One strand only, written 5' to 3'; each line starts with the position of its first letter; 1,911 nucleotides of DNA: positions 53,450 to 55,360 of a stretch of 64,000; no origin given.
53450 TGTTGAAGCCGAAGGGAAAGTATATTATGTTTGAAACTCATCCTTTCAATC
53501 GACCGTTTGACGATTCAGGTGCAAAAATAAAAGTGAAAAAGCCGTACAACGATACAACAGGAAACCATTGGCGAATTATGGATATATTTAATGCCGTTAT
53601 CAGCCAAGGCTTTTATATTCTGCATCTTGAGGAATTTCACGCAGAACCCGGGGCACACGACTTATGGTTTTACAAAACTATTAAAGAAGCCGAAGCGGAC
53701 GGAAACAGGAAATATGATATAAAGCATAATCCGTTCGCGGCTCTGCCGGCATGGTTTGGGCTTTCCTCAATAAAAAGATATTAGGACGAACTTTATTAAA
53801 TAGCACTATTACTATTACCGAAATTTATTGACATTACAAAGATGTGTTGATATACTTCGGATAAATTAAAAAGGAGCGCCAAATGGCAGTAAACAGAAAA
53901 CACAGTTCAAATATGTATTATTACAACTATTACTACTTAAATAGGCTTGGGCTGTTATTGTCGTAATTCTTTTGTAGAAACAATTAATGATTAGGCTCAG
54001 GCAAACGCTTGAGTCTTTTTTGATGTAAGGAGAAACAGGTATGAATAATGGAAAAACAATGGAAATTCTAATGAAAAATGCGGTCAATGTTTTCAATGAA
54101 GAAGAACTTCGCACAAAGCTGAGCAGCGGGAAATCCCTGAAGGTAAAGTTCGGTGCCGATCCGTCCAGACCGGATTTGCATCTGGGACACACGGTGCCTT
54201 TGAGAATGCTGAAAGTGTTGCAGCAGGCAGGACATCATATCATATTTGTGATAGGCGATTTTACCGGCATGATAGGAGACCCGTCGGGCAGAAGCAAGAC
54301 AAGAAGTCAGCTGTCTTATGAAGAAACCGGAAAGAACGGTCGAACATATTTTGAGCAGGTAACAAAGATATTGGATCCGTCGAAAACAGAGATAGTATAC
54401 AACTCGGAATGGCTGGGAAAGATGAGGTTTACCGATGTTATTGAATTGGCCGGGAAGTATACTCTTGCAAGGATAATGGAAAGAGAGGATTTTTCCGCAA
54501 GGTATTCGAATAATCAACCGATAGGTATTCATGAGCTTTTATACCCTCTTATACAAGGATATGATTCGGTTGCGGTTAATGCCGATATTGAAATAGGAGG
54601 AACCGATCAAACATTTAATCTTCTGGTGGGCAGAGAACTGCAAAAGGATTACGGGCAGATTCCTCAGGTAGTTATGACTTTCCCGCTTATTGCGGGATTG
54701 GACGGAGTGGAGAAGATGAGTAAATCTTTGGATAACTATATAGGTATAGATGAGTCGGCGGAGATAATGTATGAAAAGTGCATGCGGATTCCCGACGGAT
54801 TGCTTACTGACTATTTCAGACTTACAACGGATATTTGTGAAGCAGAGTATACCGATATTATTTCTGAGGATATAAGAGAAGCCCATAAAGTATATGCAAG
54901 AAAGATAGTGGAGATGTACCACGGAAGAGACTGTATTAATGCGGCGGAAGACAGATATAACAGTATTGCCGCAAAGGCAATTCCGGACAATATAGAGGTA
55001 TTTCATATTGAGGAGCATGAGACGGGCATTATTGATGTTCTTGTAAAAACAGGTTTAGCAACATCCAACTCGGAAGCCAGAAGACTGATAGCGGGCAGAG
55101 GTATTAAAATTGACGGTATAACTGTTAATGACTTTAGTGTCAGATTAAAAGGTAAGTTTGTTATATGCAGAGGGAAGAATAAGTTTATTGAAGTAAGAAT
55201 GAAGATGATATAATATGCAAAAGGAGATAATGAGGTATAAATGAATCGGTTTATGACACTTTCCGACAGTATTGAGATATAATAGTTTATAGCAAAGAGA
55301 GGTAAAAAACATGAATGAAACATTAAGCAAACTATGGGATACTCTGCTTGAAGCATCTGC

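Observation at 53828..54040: Tyrosine-codon leader peptide + terminator upstream of tyrS: ribosome-mediated attenuation instead of a T-box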

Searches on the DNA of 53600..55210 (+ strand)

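Call 4: search_rna_families(source=window, start=53600, end=54200, threshold=evalue, max_evalue=10, show_alignments=3)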
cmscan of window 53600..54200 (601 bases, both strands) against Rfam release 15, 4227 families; matches with E-value up to 10: 5.
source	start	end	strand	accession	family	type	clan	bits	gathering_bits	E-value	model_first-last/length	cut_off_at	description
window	53918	54074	+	RF01578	RUF1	Gene; sRNA;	-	15.3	70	2.4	1-264/264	no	Plasmodium RNA of unkown function RUF1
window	54011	54134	+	RF01932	bxd_4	Gene; lncRNA;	-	13.9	40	6.6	1-106/106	no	Bithoraxoid conserved region 4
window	53814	53944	+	RF00586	SNORA12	Gene; snRNA; snoRNA; HACA-box;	-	13.4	45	4.7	1-148/148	no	Small nucleolar RNA SNORA12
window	54008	54049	+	RF01125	sR4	Gene; snRNA; snoRNA; CD-box;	-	11.3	50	7.7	1-56/56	no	Small nucleolar RNA sR4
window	53703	53774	-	RF00277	SNORD49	Gene; snRNA; snoRNA; CD-box;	CL00062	11.2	37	6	1-71/71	no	Small nucleolar RNA SNORD49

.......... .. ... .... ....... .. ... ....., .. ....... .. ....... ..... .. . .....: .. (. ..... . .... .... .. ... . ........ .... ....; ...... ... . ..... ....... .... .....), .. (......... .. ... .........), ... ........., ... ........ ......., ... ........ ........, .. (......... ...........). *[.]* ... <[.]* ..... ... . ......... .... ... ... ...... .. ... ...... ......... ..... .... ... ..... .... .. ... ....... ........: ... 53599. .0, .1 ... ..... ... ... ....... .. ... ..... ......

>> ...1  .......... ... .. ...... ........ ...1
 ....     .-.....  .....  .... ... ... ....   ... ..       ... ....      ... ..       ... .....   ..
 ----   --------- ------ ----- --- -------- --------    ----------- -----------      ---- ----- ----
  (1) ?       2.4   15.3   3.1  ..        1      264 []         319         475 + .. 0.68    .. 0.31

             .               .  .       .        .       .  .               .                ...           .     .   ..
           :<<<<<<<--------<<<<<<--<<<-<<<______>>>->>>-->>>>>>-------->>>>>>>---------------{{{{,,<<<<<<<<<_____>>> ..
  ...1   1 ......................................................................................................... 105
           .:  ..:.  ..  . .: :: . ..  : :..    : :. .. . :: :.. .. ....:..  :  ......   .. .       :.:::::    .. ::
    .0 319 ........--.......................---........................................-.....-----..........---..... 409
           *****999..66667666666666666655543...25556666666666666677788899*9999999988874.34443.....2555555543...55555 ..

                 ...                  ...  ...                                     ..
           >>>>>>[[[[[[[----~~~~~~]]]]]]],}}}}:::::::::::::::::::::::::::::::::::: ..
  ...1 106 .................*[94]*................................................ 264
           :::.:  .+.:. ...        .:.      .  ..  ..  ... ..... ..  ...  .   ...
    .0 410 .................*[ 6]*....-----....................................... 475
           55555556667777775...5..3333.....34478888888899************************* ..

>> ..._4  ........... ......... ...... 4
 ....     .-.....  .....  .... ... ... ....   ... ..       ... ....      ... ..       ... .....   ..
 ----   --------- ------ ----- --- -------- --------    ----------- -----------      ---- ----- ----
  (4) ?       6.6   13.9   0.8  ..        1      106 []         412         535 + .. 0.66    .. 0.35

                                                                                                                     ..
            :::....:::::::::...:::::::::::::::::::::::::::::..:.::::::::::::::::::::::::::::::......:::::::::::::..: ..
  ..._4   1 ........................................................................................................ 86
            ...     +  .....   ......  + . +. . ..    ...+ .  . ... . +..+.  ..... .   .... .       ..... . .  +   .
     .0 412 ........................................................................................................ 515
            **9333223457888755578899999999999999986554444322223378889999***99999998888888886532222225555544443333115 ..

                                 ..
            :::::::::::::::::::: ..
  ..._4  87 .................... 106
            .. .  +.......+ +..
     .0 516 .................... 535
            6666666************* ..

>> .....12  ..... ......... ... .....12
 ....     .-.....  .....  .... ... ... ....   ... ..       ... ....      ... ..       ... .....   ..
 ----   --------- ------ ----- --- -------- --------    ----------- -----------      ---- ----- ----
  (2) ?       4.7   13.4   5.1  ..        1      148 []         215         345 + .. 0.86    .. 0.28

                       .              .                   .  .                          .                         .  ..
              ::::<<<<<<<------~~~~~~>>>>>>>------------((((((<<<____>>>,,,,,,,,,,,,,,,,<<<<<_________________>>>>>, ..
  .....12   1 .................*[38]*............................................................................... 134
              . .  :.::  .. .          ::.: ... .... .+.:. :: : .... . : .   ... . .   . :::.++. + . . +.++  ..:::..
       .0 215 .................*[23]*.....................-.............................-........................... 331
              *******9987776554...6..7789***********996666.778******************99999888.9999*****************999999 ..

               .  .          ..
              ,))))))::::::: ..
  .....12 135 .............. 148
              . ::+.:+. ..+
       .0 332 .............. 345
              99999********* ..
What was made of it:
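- On T-box riboswitch: There is no T-box hit at E<=10 in 53600-54200 (call 4).
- On Known Rfam amino-acid leader families (His, Thr, Trp and Leu leaders; Leu/phe leader RF01743, etc.): No such family appears among the hits at E<=10 (call 4).
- Checked: No Rfam family scores at E<=1 in 53600-54200; the five hits at E 2.4-7.7 are eukaryotic snoRNA or lncRNA models (call 4).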

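Call 10: search_rna_families(sources=[L001, L002, L003, L004, L005, L006, L007, L008, L009, L010, L011, L012, L013, L014, L015, L016], threshold=gathering)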
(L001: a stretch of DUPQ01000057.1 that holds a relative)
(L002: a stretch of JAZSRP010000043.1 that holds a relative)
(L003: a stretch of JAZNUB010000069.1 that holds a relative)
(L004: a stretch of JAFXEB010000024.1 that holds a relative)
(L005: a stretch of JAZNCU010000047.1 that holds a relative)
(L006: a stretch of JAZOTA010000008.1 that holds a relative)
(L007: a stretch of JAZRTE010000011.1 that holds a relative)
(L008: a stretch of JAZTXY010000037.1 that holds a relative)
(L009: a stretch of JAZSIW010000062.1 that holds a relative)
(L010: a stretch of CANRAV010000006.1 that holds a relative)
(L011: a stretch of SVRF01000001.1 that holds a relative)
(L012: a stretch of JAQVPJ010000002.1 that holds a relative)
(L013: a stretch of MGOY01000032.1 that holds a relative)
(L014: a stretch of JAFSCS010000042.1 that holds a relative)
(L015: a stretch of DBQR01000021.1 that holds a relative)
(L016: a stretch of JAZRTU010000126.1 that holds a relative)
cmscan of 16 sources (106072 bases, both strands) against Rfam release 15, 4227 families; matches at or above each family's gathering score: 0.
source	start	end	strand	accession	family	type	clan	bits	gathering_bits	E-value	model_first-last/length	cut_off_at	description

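Call 11: search_rna_families(sources=[L017, L018, L019, L021, L022, L023, L024, L025, L026, L027, L028, L029, L030, L064, L043], threshold=gathering)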
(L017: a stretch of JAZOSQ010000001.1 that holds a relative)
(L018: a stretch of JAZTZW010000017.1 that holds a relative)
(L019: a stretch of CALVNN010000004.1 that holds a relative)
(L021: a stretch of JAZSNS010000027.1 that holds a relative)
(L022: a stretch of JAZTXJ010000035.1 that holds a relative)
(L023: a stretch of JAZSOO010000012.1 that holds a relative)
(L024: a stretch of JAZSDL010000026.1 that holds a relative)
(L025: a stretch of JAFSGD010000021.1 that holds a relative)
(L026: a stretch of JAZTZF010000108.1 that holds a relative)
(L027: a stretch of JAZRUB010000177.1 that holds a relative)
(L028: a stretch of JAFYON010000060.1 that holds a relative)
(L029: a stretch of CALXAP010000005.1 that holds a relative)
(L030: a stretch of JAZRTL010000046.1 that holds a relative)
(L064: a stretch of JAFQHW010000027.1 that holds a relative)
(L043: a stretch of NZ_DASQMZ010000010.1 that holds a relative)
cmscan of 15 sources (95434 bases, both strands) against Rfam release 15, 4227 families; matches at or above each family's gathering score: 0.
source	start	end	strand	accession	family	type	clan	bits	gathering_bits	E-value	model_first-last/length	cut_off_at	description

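Call 58: search_rna_families(sources=[L161, L162, L164, L167, L168, L169, L170, L172, L174, L176, L178], threshold=gathering)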
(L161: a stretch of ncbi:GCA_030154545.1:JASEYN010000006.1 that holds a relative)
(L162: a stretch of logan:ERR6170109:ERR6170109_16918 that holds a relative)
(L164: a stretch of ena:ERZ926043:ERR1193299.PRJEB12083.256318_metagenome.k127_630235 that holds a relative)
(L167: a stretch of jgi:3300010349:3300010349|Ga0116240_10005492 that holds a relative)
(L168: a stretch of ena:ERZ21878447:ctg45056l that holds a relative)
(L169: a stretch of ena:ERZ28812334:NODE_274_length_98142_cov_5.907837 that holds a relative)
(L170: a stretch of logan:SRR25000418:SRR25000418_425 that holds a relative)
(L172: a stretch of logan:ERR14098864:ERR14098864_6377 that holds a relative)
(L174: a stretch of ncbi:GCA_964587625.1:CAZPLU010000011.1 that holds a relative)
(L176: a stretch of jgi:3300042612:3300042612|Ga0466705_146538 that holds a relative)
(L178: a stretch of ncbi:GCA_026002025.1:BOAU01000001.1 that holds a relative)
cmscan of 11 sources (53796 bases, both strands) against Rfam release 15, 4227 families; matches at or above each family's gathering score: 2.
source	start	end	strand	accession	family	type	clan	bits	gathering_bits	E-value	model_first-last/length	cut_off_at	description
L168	1629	1702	+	RF00005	tRNA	Gene; tRNA;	CL00001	68.9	29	5.4e-13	1-71/71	no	tRNA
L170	324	397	+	RF00005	tRNA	Gene; tRNA;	CL00001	59.8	29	1.6e-10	1-71/71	no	tRNA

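Call 68: build_rna_model(alignment_id=A3, structure=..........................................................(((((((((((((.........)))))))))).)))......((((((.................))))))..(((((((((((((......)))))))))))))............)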
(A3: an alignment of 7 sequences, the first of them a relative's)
Model R1 built from alignment A3 (7 sequences, 175 columns); structure: as given.
model positions 174; base pairs 32; branch points 2; effective number of sequences 2.31; information 0.59 bits per position. Calibrated on 0.2 Mb of random sequence (short: E-values are rough).
structure used (alignment columns):
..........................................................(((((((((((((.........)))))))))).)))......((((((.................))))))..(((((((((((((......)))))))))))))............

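Call 69: search_with_rna_model(model_id=R1, sources=[window, L001, L083, L161, L162, L164, L167, L168, L169, L170, L172, L174, L176, L178, L029, L019, L085, L002, L003, L004, L005, L010, L012, L013, L014, L015, L064], max_evalue=1, make_alignment=true)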
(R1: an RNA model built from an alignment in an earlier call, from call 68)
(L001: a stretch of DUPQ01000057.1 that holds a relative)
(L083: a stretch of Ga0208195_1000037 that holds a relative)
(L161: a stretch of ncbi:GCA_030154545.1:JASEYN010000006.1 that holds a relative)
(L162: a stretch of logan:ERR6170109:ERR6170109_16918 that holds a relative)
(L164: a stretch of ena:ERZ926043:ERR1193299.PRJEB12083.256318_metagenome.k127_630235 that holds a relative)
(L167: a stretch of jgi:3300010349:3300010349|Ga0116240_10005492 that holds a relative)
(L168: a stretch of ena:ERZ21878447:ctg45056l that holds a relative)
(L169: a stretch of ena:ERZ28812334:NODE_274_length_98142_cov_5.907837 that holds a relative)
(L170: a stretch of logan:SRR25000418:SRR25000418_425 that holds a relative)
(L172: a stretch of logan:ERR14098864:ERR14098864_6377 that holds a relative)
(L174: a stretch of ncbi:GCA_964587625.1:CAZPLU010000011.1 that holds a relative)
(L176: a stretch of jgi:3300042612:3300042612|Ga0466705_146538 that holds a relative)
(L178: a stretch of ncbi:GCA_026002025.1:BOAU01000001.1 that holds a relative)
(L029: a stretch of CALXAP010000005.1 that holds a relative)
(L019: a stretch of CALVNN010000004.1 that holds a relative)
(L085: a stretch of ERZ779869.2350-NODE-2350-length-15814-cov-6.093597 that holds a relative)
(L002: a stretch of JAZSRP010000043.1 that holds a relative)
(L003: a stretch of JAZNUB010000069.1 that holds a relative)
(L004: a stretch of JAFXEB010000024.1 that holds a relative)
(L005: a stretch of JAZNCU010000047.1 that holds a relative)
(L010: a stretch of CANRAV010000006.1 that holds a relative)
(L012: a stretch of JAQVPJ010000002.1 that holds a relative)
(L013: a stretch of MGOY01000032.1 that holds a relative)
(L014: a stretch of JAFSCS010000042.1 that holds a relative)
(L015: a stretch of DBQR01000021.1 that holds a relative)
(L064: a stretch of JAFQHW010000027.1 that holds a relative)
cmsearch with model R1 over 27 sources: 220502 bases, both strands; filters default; matches with E-value up to 1: 20.
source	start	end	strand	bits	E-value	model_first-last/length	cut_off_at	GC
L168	1815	1988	+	186.9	8e-35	1-174/174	no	0.39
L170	1814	1987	+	185.4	1.6e-34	1-174/174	no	0.36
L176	1813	1987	+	175.6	1.4e-32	1-174/174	no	0.38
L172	1815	1987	+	169.7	2.1e-31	1-174/174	no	0.4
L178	1821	1993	+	157.6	5.5e-29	1-174/174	no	0.43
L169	1813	1982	+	151.8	8e-28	1-174/174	no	0.39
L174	1830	1991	+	127.3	6e-23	1-174/174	no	0.43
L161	1826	1992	+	44.5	1.9e-06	1-174/174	no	0.33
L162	1860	2025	+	42.5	4.8e-06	1-174/174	no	0.33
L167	1878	2042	+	40.5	1.2e-05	1-174/174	no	0.28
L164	1827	1991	+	38.3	3.3e-05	1-174/174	no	0.3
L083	1823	1990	+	32.8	0.00041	1-174/174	no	0.34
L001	2822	2989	+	30.8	0.001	1-174/174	no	0.33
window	53863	54030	+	30.6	0.0011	1-174/174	no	0.33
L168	1946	2010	-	27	0.0059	96-162/174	no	0.38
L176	1944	1975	-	22.9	0.039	132-162/174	no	0.53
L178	1952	1980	-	22.3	0.05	133-161/174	no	0.59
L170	1947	1973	-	20.4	0.12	134-160/174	no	0.56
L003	4101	4223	+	19.8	0.16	1-174/174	no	0.35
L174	1950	1979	-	17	0.58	132-162/174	no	0.53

Alignment A5: 20 matches aligned to the model, 197 columns, each read 5' to 3' on its own strand. Consensus structure (alignment columns), stored with it:
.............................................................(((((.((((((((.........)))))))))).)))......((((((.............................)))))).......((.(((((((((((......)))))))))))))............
